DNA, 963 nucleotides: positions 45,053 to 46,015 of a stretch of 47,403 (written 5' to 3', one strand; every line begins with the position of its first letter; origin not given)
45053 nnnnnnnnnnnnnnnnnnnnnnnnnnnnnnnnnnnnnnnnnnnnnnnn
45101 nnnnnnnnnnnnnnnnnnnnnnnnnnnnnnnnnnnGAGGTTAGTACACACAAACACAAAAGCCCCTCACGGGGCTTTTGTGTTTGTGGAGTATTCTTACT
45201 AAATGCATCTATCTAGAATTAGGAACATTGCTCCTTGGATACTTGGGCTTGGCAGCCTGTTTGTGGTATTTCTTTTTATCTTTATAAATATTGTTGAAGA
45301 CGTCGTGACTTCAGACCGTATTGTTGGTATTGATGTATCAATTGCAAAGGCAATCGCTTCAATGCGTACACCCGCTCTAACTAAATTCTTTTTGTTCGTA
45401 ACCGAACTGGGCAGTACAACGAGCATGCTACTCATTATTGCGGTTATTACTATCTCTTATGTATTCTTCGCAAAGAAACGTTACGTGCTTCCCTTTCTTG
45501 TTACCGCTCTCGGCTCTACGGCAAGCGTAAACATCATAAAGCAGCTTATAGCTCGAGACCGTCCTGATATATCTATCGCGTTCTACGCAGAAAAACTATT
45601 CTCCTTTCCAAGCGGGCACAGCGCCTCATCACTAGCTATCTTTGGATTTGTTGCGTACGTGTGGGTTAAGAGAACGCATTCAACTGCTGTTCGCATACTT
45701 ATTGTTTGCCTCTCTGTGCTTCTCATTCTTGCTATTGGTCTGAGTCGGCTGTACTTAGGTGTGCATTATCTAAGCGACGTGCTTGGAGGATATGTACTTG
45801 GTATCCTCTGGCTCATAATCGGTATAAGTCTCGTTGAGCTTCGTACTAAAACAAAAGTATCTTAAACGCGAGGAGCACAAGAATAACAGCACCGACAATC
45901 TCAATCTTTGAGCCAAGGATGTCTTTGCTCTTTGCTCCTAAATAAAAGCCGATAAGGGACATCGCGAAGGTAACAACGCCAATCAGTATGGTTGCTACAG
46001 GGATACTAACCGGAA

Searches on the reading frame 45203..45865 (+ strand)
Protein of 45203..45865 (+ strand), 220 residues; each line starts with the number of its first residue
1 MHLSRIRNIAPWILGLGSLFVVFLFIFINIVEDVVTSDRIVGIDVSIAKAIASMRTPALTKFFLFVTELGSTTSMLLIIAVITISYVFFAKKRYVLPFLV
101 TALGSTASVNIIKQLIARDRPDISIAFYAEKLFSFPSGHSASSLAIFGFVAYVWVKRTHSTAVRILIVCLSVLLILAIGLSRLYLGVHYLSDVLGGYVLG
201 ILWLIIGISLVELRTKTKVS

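Call 59: search_protein_families(library=pfam, max_evalue=0.001, proteins=[window:45203-45865:+])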
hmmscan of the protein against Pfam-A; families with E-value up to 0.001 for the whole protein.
window:45203-45865:+ (220 aa): 2 families
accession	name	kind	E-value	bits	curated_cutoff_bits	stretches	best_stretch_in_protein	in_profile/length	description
PF01569.27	PAP2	-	6.5e-23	81.3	27.2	1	95-213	2-127/130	PAP2 superfamily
PF14378.12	PAP2_3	-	6.1e-05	23.3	27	1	76-203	68-187/190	PAP2 superfamily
